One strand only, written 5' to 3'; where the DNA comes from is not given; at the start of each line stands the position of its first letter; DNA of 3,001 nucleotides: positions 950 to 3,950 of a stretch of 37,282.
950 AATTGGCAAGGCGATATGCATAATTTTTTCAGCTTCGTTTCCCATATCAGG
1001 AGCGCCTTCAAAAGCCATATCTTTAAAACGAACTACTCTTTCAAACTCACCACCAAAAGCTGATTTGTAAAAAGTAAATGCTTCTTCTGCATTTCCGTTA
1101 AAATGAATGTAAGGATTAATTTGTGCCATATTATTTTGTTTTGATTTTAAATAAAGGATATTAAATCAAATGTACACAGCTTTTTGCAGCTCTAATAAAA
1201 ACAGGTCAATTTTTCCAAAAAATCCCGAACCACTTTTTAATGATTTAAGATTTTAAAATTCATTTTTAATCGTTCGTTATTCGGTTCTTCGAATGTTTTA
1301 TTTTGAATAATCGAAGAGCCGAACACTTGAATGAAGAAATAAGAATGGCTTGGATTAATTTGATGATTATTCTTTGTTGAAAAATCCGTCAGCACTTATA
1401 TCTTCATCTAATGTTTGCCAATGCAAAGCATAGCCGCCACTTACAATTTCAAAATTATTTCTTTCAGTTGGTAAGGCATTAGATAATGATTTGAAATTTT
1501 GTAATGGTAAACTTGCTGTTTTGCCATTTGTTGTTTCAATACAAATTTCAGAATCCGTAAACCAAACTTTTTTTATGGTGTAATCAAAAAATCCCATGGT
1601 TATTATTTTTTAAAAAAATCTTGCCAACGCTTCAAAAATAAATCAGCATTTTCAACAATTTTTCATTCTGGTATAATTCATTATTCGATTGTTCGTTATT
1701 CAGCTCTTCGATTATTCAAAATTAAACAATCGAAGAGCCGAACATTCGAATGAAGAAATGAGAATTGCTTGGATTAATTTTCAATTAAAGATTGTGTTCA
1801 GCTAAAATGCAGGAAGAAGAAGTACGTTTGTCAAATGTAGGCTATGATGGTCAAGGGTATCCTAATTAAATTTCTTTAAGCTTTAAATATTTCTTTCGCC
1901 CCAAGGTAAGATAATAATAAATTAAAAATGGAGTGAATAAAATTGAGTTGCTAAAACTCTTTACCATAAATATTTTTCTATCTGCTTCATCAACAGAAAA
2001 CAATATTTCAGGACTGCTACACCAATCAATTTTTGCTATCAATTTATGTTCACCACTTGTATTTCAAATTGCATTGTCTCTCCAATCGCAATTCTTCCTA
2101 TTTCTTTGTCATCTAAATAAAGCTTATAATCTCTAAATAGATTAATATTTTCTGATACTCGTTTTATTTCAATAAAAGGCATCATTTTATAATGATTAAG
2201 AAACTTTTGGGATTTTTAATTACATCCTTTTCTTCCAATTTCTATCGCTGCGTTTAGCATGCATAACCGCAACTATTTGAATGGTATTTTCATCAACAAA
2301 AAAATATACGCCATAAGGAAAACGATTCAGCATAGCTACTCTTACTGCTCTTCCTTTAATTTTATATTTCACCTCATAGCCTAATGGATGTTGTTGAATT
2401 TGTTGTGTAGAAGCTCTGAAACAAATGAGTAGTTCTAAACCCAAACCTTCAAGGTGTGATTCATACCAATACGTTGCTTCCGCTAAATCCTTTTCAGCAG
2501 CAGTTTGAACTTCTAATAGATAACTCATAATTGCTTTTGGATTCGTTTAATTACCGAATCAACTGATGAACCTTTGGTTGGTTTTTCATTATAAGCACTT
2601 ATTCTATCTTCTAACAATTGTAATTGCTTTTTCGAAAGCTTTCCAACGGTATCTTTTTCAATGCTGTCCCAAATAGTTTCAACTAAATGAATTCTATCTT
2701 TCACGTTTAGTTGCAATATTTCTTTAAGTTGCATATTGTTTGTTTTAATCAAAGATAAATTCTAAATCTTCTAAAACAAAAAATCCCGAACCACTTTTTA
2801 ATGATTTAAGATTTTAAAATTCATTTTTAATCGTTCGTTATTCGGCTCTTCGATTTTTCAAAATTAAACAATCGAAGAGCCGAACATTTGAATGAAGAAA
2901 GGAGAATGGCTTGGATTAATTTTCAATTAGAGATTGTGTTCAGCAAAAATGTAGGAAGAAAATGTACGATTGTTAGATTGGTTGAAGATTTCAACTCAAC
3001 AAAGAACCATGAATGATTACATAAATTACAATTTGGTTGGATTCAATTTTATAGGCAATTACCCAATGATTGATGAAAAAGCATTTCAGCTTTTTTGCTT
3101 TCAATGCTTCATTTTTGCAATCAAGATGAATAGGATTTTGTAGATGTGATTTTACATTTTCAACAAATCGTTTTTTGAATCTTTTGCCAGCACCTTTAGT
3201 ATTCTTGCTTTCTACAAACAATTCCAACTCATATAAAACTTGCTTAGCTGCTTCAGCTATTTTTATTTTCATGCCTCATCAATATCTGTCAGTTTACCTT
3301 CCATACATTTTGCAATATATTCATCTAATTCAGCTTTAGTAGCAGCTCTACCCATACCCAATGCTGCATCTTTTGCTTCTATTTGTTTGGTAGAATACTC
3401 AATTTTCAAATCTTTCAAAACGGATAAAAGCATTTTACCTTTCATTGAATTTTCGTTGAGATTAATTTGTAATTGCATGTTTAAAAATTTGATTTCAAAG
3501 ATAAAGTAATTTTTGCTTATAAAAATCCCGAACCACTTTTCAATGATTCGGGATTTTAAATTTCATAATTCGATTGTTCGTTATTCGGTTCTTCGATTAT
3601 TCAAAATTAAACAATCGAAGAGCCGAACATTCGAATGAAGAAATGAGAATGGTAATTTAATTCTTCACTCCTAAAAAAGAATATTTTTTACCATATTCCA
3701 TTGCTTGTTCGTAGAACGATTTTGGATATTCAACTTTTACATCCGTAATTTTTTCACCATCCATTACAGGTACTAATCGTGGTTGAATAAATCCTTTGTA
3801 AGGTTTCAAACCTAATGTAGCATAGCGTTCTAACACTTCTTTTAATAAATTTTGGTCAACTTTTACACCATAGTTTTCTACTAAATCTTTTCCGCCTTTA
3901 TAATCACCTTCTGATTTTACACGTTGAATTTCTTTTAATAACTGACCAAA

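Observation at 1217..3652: Cassette-like array: a structured repeat sits directly 3' of each small TA or DUF gene unit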

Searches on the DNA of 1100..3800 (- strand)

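Call 36: search_dna_similar(query=window:2766-2985:-, collection=plasmids, mode=distant, max_evalue=0.01)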
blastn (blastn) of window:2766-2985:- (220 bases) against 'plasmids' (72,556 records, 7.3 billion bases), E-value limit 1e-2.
No match.

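Call 37: search_dna_similar(query=window:2766-2985:-, collection=phages, mode=distant, max_evalue=0.01)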
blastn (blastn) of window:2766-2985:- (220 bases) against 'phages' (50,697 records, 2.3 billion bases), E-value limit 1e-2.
No match.

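Call 60: search_rna_families(source=window, start=1100, end=3800, threshold=evalue, max_evalue=10)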
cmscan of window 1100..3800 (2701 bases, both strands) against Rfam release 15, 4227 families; matches with E-value up to 10: 27.
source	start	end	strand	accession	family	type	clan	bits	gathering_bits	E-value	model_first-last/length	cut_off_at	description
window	3559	3645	+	RF03719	mir-3914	Gene; miRNA;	-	26.9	97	0.0077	1-95/95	no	mir-3914 microRNA precursor family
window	2841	2884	+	RF02266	XIST_intron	Gene; lncRNA;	-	25.9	70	0.089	1-68/68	no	XIST 3' intron conserved motif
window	2830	2896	-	RF04239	mir-4679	Gene; miRNA;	-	25.4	88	0.078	1-75/75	no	mir-4679 microRNA precursor family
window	3626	3752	-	RF02320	TtnuHACA13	Gene; snRNA; snoRNA; HACA-box;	-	25.2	100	0.15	1-134/134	no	Tetrahymena snoRNA TtnuHACA13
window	1260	1348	+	RF03719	mir-3914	Gene; miRNA;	-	25.1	97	0.027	1-95/95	no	mir-3914 microRNA precursor family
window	2835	2950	+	RF01443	S_pombe_snR91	Gene; snRNA; snoRNA; HACA-box;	-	22.5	50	0.6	1-144/144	no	small nucleolar RNA snR91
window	3029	3100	+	RF02280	TtnuCD3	Gene; snRNA; snoRNA; CD-box;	-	20.9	70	8.8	1-72/72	no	Tetrahymena snoRNA TtnuCD3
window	1256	1341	-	RF03719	mir-3914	Gene; miRNA;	-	20.4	97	0.66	1-95/95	no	mir-3914 microRNA precursor family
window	2835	2890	-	RF03664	MIR6288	Gene; miRNA;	-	19.6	74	1.8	1-92/92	no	MIR6288 microRNA precursor family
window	1263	1345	+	RF00789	mir-286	Gene; miRNA;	-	19.6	54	2.1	1-101/101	no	mir-286 microRNA precursor family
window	1260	1348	+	RF03664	MIR6288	Gene; miRNA;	-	19.5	74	1.9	1-92/92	no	MIR6288 microRNA precursor family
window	2820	2904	+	RF03634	mir-3524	Gene; miRNA;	-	19.3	99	1.1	1-84/84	no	mir-3524 microRNA precursor family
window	3065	3113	+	RF00071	SNORD73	Gene; snRNA; snoRNA; CD-box;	-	19.2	42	7.6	1-72/72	no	Small nucleolar RNA SNORD73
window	3254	3336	+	RF00611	SNORD111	Gene; snRNA; snoRNA; CD-box;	-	19.1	46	6.5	1-89/89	no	Small nucleolar RNA SNORD111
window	2820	2904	-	RF03634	mir-3524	Gene; miRNA;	-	18.6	99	1.8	1-84/84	no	mir-3524 microRNA precursor family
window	2816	2884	-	RF01639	ceN49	Gene; snRNA; snoRNA; HACA-box;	-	18.1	65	1.4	1-134/134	no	Caenorhabditis snoRNA ceN49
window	3558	3627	-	RF01639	ceN49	Gene; snRNA; snoRNA; HACA-box;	-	15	65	8.7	1-134/134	no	Caenorhabditis snoRNA ceN49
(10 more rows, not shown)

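Call 62: build_rna_model(alignment_id=A3, structure=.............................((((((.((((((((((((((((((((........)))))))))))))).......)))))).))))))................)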
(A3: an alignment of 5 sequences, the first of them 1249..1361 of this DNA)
Model R1 built from alignment A3 (5 sequences, 114 columns); structure: as given.
model positions 114; base pairs 26; branch points 0; effective number of sequences 1.09; information 0.59 bits per position. Calibrated on 0.2 Mb of random sequence (short: E-values are rough).
structure used (alignment columns):
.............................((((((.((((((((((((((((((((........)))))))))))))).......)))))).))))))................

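Call 63: search_with_rna_model(model_id=R1, sources=[window, L013, L014, L015, L016, L017, L018, L021, L022], max_evalue=10)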
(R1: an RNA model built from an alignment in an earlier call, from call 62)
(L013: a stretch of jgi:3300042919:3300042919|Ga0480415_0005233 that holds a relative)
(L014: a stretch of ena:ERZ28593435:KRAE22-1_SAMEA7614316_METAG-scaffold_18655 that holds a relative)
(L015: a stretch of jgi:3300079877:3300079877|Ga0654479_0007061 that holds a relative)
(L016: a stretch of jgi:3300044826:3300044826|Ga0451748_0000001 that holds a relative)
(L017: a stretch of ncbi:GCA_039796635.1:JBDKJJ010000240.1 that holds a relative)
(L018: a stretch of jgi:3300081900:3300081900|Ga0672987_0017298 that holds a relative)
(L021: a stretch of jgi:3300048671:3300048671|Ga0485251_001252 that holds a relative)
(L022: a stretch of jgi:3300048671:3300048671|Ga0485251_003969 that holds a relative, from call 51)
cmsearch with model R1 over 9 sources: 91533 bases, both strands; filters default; matches with E-value up to 10: 25.
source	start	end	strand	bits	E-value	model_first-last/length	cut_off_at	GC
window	1667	1780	-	139.2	1.4e-28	1-114/114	no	0.31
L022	1278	1391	+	139.2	1.4e-28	1-114/114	no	0.31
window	2810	2922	-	134.3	1.8e-27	1-114/114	no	0.3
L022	136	248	+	134.3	1.8e-27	1-114/114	no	0.3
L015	3439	3552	+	129.2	2.6e-26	1-114/114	no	0.25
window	3552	3663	-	126.4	1.1e-25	1-114/114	no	0.29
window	1249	1361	-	123.2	5.8e-25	1-114/114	no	0.28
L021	107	219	+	123.2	5.8e-25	1-114/114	no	0.28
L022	1697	1753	+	52.6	7.5e-09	1-57/114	3'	0.35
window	3553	3657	+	50.7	2e-08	1-114/114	no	0.29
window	2804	2908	+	48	8.2e-08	1-114/114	no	0.29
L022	150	254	-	48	8.2e-08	1-114/114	no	0.29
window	1655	1767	+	46.6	1.7e-07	1-114/114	no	0.3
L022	1291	1403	-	46.6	1.7e-07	1-114/114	no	0.3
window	1243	1348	+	45.6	2.9e-07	1-114/114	no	0.27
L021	120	225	-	45.6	2.9e-07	1-114/114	no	0.27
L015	3447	3551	-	37.4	2.1e-05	1-114/114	no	0.27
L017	4226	4278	+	34.5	9.7e-05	1-53/114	3'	0.34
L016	2946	2990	+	14.6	3.3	1-114/114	no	0.27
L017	4235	4278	-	14.1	4.4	68-114/114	5'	0.36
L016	21544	21603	+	13.8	5.1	1-114/114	no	0.23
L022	1114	1178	+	13.8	5.2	1-114/114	no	0.25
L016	3003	3126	+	13.4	6.2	1-114/114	no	0.32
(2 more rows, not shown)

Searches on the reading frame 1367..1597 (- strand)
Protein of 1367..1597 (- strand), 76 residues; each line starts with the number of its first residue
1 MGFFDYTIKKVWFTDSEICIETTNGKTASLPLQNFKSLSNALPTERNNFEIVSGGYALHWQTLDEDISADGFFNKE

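Call 12: search_protein_families(library=pfam, proteins=[window:1367-1597:-], max_evalue=0.01)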
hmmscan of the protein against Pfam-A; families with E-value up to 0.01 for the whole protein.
window:1367-1597:- (76 aa): 1 family
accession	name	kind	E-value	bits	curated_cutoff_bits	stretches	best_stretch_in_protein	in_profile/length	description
PF10387.14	DUF2442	-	6.8e-17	61.9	23.9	1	8-74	1-68/72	Protein of unknown function (DUF2442)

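Call 51: find_encoding_contigs(protein=window:1367-1597:-, flank=10000, max_places=10)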
Protein window:1367-1597:- (76 aa): 2 contigs read that carry it; 2 places shown.
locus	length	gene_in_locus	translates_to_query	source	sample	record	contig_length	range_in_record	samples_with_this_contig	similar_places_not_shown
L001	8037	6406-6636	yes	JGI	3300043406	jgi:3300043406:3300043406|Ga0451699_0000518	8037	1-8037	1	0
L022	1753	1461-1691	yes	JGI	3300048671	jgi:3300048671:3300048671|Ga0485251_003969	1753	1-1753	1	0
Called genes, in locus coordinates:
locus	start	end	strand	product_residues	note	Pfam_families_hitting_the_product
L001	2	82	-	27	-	?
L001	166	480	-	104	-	-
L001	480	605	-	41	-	-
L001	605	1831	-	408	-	-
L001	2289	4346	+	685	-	PF03571:Peptidase_M49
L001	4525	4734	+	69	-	-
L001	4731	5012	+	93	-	PF05016:ParE_toxin (weak)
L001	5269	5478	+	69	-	PF09720:Unstab_antitox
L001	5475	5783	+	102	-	-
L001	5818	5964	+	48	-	-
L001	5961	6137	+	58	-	-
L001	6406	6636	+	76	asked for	PF10387:DUF2442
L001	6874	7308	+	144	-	PF00903:Glyoxalase, PF06983:3-dmu-9_3-mt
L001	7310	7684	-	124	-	PF08818:DUF1801 (weak)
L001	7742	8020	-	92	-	-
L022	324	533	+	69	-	PF09720:Unstab_antitox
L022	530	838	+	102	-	-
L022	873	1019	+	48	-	-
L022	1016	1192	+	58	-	-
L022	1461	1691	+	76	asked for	PF10387:DUF2442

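Call 78: search_protein_families(library=ncbifam, proteins=[window:1367-1597:-], max_evalue=0.01)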
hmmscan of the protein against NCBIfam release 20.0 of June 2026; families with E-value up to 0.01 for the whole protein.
window:1367-1597:- (76 aa): 0 families

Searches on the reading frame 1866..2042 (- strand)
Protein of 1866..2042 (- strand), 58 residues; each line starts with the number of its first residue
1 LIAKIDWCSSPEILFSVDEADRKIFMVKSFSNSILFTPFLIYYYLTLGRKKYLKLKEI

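Call 12: search_protein_families(library=pfam, proteins=[window:1866-2042:-], max_evalue=0.01)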
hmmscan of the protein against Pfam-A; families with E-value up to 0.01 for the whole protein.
window:1866-2042:- (58 aa): 0 families

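Call 78: search_protein_families(library=ncbifam, proteins=[window:1866-2042:-], max_evalue=0.01)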
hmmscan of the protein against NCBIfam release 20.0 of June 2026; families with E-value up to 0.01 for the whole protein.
window:1866-2042:- (58 aa): 0 families

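Call 84: search_protein_representatives(protein=window:1866-2042:-)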
Query: 58 residues. Proteins with E-value up to 0.001 (for the whole library): 47; up to 1e-10: 2; up to 1e-30: 1. The best 47 are listed.
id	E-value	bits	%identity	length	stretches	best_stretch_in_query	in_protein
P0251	8.4e-31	119.9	98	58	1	1-58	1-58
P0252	1.4e-12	62.9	58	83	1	3-57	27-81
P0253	2.7e-08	49.5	51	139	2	1-47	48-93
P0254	3.7e-08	49.1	48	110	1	3-58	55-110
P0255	3.2e-07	46.2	47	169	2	2-40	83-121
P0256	5.4e-07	45.5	53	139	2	2-41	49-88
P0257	5.8e-07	45.4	41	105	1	2-55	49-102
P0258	7.1e-07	45.1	51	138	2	3-37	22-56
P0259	7.4e-07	45.0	53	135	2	2-41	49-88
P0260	2.4e-06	43.4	48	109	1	1-56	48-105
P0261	2.5e-06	43.4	45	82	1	3-58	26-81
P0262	4.3e-06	42.6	48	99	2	3-41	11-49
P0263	8.8e-06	41.7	39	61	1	3-58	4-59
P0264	1.2e-05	41.2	43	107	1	1-58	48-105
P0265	1.3e-05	41.2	40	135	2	2-46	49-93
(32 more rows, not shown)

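Call 86: search_protein_families(library=pfam, proteins=[P0254, P0257, P0253], max_evalue=0.01)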
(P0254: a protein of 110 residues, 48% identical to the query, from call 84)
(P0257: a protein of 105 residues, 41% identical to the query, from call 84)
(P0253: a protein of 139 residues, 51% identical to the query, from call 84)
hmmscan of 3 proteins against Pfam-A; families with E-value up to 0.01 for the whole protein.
P0254 (110 aa): 1 family
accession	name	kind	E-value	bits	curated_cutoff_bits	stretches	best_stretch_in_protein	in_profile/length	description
PF11008.14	DUF2846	-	1.6e-05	25.3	34.3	1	4-75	2-74/92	Protein of unknown function (DUF2846)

P0257 (105 aa): 1 family
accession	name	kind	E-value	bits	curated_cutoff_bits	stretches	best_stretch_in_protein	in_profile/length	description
PF11008.14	DUF2846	-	0.0071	16.8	34.3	1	9-52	14-57/92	Protein of unknown function (DUF2846)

P0253 (139 aa): 0 families

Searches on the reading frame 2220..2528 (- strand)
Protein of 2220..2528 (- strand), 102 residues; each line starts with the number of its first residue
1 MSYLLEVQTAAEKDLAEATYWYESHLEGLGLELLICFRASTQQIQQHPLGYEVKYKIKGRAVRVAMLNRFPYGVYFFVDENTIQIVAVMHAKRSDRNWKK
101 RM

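Call 12: search_protein_families(library=pfam, proteins=[window:2220-2528:-], max_evalue=0.01)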
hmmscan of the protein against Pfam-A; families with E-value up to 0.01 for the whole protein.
window:2220-2528:- (102 aa): 1 family
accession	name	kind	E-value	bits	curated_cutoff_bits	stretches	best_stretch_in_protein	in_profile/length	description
PF05016.21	ParE_toxin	-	3.6e-05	24.7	23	1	7-93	3-87/89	ParE toxin of type II toxin-antitoxin system, parDE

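Call 78: search_protein_families(library=ncbifam, proteins=[window:2220-2528:-], max_evalue=0.01)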
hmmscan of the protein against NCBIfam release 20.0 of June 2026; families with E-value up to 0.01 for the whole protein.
window:2220-2528:- (102 aa): 0 families

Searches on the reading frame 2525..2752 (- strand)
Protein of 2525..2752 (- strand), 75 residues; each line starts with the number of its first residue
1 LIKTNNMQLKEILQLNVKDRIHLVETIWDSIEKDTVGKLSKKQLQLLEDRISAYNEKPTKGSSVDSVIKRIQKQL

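Call 12: search_protein_families(library=pfam, proteins=[window:2525-2752:-], max_evalue=0.01)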
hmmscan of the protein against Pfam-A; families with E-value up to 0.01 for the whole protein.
window:2525-2752:- (75 aa): 1 family
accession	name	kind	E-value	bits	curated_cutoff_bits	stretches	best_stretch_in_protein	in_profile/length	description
PF09720.15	Unstab_antitox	-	6.2e-11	42.6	23.3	1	14-67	1-54/54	Putative addiction module component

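Call 78: search_protein_families(library=ncbifam, proteins=[window:2525-2752:-], max_evalue=0.01)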
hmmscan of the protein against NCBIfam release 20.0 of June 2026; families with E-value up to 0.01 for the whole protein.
window:2525-2752:- (75 aa): 1 family
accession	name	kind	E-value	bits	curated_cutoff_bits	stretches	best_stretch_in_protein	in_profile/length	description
TIGR02574.1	stabl_TIGR02574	hypoth_equivalog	7.2e-15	54.7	31.9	1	11-73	1-64/65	putative addiction module component, TIGR02574 family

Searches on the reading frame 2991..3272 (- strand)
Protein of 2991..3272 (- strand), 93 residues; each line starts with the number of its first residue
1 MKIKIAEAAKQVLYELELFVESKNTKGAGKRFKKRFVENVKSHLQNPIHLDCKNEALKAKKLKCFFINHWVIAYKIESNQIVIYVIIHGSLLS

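Call 12: search_protein_families(library=pfam, proteins=[window:2991-3272:-], max_evalue=0.01)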
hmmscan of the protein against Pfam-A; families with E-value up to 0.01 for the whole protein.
window:2991-3272:- (93 aa): 1 family
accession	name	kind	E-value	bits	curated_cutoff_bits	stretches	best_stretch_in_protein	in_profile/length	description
PF05016.21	ParE_toxin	-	1.8e-06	28.9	23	1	3-90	1-86/89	ParE toxin of type II toxin-antitoxin system, parDE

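Call 50: find_encoding_contigs(protein=window:2991-3272:-, flank=10000, max_places=10)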
Protein window:2991-3272:- (93 aa): no gene with exactly this product is on record in the collection.

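Call 78: search_protein_families(library=ncbifam, proteins=[window:2991-3272:-], max_evalue=0.01)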
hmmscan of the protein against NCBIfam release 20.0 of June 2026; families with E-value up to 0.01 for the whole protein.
window:2991-3272:- (93 aa): 0 families
